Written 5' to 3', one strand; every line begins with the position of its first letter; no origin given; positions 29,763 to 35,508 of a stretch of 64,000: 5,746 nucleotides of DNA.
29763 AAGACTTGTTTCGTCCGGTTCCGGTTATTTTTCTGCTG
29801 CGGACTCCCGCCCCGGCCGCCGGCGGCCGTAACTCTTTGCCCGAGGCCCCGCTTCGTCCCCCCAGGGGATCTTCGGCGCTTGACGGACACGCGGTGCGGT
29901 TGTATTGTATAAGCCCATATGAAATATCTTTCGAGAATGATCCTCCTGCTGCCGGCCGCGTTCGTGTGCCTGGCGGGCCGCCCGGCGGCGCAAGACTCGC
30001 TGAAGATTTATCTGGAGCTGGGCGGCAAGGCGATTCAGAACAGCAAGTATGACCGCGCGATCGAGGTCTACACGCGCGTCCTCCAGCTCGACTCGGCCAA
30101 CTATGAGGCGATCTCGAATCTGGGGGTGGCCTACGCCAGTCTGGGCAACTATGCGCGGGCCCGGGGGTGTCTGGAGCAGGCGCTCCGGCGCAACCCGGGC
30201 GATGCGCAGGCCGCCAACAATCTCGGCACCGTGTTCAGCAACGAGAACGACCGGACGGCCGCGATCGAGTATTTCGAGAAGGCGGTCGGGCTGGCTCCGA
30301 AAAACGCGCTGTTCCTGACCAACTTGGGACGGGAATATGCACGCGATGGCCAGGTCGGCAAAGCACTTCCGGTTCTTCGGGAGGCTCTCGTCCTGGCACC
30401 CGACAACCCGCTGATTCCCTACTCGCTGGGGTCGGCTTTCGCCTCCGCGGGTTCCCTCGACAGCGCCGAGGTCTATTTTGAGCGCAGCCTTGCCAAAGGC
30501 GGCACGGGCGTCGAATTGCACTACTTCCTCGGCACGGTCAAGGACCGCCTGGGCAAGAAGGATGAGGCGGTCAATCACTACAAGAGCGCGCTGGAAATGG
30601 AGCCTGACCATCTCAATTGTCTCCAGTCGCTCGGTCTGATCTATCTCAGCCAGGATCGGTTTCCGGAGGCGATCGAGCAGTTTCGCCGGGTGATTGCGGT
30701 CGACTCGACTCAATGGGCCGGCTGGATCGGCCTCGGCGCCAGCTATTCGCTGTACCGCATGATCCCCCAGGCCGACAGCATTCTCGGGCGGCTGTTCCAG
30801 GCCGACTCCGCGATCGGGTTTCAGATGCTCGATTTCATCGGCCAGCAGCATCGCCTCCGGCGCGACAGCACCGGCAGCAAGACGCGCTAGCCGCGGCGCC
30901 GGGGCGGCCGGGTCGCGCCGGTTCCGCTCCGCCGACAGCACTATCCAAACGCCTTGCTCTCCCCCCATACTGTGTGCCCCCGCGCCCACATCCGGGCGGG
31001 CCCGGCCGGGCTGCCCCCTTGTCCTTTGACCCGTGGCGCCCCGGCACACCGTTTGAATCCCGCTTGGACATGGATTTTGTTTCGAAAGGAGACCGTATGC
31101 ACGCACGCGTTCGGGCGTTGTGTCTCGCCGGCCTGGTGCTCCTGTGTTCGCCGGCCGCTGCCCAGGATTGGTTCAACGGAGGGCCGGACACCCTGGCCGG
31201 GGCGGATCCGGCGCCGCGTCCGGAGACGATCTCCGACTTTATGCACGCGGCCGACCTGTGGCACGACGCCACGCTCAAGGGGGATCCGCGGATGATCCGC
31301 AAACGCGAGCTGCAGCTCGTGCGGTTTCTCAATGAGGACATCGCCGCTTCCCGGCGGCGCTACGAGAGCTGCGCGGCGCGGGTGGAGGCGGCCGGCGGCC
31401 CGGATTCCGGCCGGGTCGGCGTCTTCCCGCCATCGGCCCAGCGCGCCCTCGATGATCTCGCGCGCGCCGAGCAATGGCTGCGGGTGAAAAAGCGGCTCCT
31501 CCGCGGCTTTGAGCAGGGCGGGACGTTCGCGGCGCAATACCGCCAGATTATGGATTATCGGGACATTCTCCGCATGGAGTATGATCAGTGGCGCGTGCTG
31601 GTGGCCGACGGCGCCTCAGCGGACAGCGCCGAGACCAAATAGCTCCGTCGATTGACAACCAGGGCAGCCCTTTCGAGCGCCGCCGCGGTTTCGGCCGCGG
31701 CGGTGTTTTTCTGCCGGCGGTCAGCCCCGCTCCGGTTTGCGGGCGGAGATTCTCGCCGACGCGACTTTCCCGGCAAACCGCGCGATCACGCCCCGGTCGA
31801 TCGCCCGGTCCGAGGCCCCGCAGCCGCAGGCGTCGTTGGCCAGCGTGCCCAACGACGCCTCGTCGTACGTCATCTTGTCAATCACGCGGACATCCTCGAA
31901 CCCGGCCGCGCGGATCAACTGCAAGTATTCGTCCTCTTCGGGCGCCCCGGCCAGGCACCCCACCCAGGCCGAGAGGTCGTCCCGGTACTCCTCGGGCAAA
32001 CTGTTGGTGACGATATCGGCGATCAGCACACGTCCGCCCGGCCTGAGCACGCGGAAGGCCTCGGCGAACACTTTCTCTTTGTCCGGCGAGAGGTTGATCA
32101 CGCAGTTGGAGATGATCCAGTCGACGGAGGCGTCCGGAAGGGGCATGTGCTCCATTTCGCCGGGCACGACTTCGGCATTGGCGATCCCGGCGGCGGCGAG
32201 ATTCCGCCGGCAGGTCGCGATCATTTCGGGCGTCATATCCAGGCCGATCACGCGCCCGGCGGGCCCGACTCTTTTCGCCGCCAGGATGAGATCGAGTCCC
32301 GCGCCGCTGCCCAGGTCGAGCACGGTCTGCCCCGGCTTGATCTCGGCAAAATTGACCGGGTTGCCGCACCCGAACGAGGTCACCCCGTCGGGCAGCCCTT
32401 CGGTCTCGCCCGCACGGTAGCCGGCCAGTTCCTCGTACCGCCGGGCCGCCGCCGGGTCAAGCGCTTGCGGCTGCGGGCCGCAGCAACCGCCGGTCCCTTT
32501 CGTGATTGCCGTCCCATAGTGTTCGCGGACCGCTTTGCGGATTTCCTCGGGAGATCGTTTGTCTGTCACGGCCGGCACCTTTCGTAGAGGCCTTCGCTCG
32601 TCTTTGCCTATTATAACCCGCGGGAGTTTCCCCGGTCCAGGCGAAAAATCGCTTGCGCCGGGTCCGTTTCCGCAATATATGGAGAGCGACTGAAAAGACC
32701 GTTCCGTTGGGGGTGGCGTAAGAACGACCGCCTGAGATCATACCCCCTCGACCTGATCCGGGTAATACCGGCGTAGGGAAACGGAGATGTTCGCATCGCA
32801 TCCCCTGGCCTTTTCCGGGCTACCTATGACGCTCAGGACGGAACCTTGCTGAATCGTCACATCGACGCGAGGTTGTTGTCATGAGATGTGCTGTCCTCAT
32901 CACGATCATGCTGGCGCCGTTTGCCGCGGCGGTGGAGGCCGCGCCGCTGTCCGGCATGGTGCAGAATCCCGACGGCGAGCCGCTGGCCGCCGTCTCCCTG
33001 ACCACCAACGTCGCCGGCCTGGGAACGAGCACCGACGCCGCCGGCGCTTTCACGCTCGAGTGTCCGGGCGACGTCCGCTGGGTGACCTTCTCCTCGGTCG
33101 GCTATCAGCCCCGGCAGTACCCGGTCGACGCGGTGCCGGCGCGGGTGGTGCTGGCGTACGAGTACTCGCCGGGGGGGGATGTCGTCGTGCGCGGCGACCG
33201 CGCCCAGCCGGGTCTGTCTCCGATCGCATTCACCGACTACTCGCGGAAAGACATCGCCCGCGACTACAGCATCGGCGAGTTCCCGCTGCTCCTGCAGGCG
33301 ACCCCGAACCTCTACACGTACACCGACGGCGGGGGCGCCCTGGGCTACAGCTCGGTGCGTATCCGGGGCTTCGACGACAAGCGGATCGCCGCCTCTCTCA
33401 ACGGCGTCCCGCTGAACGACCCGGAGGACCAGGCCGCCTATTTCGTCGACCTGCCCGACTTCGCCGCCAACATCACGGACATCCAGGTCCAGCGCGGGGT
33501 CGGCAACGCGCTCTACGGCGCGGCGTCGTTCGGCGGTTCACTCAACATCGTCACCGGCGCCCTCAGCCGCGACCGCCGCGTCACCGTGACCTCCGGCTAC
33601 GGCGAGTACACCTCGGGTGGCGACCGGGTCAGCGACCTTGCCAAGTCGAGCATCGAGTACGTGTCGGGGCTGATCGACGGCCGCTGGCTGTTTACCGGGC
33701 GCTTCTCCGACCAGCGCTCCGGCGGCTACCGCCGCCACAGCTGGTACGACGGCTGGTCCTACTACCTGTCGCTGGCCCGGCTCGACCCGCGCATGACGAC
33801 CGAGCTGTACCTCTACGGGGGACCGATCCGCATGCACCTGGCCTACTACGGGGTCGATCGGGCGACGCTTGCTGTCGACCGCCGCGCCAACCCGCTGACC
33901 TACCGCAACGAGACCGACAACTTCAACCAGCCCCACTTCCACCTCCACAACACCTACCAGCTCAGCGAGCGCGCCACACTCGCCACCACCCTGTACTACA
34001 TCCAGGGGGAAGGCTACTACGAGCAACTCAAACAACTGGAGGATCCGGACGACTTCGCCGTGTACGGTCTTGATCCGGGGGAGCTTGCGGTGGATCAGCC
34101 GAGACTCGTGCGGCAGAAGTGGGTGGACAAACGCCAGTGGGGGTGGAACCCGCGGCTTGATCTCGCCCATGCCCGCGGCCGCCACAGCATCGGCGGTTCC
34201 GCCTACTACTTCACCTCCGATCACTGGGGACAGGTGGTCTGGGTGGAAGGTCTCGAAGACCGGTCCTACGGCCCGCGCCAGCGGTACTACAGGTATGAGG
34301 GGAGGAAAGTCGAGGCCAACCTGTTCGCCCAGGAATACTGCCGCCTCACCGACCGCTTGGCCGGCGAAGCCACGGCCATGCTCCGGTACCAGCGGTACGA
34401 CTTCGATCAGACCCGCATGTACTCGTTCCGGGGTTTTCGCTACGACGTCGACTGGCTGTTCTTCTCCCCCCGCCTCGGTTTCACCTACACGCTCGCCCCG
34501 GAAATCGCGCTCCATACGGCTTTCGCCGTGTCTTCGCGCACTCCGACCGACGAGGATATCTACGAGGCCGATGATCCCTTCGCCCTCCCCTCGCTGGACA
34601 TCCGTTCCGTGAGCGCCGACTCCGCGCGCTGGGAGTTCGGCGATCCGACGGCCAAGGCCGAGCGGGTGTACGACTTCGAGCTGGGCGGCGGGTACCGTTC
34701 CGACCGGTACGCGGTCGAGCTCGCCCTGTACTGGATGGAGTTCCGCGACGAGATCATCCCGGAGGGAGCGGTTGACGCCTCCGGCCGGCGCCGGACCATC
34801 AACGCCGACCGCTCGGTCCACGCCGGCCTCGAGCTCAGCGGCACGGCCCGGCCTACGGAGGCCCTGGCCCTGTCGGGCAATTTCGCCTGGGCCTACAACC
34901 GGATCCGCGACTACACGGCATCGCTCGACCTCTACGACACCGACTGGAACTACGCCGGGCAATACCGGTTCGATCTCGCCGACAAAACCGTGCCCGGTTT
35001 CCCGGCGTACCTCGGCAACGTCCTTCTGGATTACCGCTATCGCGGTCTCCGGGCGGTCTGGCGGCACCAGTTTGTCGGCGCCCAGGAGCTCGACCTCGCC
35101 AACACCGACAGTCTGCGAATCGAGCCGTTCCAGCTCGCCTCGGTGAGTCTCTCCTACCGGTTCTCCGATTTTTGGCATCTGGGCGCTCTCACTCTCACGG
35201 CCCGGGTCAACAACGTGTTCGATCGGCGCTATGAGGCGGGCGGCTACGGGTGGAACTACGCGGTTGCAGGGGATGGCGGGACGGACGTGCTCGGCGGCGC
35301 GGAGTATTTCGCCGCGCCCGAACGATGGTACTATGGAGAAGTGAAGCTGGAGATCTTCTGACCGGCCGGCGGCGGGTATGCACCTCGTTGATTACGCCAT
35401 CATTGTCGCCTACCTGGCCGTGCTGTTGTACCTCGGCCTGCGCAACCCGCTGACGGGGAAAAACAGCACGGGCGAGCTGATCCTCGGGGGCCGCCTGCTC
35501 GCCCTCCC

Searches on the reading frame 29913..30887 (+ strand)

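Call 81: search_protein_families(library=pfam, proteins=[window:29913-30887:+], max_evalue=0.0001)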
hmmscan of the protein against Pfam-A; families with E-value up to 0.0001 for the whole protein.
window:29913-30887:+ (325 aa): 25 families
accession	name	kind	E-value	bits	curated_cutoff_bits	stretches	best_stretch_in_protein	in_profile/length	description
PF00515.34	TPR_1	-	1.2e-40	136.1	27.8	2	65-96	2-33/34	Tetratricopeptide repeat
PF07719.23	TPR_2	-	4.8e-39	129.7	27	1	65-97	2-34/34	Tetratricopeptide repeat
PF13181.12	TPR_8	-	2.1e-34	115.2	25.7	1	98-131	1-34/34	Tetratricopeptide repeat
PF13432.12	TPR_16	-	4.7e-33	113.7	32.7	4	70-132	3-65/65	Tetratricopeptide repeat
PF13414.12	TPR_11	-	2.7e-30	104.2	26.8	1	42-78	6-42/42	TPR repeat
PF13176.12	TPR_7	-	2.7e-28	96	27.9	1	66-98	1-35/36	Tetratricopeptide repeat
PF14559.12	TPR_19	-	1.1e-27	96.6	25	2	40-101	1-62/68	Tetratricopeptide repeat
PF13428.12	TPR_14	-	1.2e-27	94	23.5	1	70-105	7-42/44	Tetratricopeptide repeat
PF13431.12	TPR_17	-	1.1e-25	88.2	24.4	0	223-255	2-34/34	Tetratricopeptide repeat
PF13424.12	TPR_12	-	5.2e-25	87.9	30.1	1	67-128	6-75/77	Tetratricopeptide repeat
PF13374.12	TPR_10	-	5.5e-23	80.7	27.5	1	66-93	4-31/42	Tetratricopeptide repeat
PF13371.12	TPR_9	-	1.1e-18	67.5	35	1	40-101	5-66/73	Tetratricopeptide repeat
PF23914.1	TPR_CcmH_CycH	-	3.2e-13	50.3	42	0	87-190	39-145/158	Cytochrome c-type biogenesis protein H TPR domain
PF13174.12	TPR_6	-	4e-13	49.5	26.3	0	66-96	2-32/33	Tetratricopeptide repeat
PF12895.13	ANAPC3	-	1.6e-12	48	27.2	0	43-98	2-56/82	Anaphase-promoting complex, cyclosome, subunit 3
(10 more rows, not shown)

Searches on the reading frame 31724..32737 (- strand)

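Call 81: search_protein_families(library=pfam, proteins=[window:31724-32737:-], max_evalue=0.0001)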
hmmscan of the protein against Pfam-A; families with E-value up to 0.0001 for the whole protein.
window:31724-32737:- (338 aa): 13 families
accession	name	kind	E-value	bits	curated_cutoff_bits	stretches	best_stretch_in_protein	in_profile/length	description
PF13847.12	Methyltransf_31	-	7.9e-34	116.9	27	1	133-279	1-145/145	Methyltransferase domain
PF13649.12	Methyltransf_25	-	5.3e-23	82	27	1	139-235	1-97/97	Methyltransferase domain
PF08241.18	Methyltransf_11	-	6.4e-22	78.5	21.2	1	140-239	1-95/95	Methyltransferase domain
PF01209.24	Ubie_methyltran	-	4.4e-17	62.7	20.1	1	133-242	45-154/233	ubiE/COQ5 methyltransferase family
PF08242.18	Methyltransf_12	-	8.1e-12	46.2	30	1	140-237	1-98/98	Methyltransferase domain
PF13489.12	Methyltransf_23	-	1.4e-09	38.4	27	1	130-283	17-162/164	Methyltransferase domain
PF01135.25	PCMT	-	1.3e-08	35.3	20.3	1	129-209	67-147/210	Protein-L-isoaspartate(D-aspartate) O-methyltransferase (PCMT)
PF05175.20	MTS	-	4e-08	33.5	23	1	135-239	31-138/170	Methyltransferase small domain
PF00891.24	Methyltransf_2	-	1.8e-06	27.9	22.3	1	134-280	61-209/210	O-methyltransferase domain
PF06325.19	PrmA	-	2e-06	28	22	1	133-243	159-262/296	Ribosomal protein L11 methyltransferase (PrmA)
PF20922.3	Anamorsin_N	-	7.1e-06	26.3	27.1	1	194-247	41-95/163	Anamorsin, N-terminal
PF02353.26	CMAS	-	9e-06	25.6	27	1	131-246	58-171/273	Mycolic acid cyclopropane synthetase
PF05148.21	Methyltransf_8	-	9.7e-06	26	27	1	186-243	104-160/219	Hypothetical methyltransferase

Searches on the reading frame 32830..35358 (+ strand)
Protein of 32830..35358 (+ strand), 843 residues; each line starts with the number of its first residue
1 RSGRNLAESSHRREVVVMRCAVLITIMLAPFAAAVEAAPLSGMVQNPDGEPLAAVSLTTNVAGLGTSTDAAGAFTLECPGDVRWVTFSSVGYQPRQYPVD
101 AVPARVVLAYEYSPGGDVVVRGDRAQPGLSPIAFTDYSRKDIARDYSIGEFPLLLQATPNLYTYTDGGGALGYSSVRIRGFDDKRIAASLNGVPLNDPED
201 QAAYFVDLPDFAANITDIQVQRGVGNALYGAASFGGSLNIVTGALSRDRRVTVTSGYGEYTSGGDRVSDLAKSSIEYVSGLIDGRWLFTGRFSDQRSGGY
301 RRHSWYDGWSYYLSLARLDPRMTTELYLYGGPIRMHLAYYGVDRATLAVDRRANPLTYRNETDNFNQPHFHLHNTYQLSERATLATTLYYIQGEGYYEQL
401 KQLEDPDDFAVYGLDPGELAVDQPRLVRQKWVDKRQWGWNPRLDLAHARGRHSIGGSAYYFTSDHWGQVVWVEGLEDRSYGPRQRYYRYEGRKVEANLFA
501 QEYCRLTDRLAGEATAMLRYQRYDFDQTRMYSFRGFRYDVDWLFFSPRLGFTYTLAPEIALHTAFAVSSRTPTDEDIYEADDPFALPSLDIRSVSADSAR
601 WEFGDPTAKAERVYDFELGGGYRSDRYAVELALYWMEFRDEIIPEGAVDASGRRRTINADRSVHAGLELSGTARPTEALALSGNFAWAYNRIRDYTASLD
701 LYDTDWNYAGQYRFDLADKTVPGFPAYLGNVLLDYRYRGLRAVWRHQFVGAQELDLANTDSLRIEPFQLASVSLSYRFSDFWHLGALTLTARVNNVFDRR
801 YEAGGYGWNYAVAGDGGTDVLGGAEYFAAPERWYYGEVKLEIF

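Call 81: search_protein_families(library=pfam, proteins=[window:32830-35358:+], max_evalue=0.0001)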
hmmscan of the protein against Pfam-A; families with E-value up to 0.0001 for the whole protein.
window:32830-35358:+ (843 aa): 5 families
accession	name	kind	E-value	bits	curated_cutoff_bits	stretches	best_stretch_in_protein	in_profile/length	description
PF00593.30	TonB_dep_Rec_b-barrel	-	1.1e-25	91.9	27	1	352-796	45-436/436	TonB dependent receptor-like, beta-barrel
PF07715.20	Plug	-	5e-12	46.7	23.9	1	131-236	6-106/107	TonB-dependent Receptor Plug Domain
PF13620.12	CarboxypepD_reg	-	3.1e-07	31.1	32.3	1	40-101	2-69/82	Carboxypeptidase regulatory-like domain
PF13715.12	CarbopepD_reg_2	-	9.9e-07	29.2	32.2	1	41-100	2-63/88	CarboxypepD_reg-like domain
PF14905.12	OMP_b-brl_3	-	7.8e-05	22.3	27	0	596-801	201-378/408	Outer membrane protein beta-barrel family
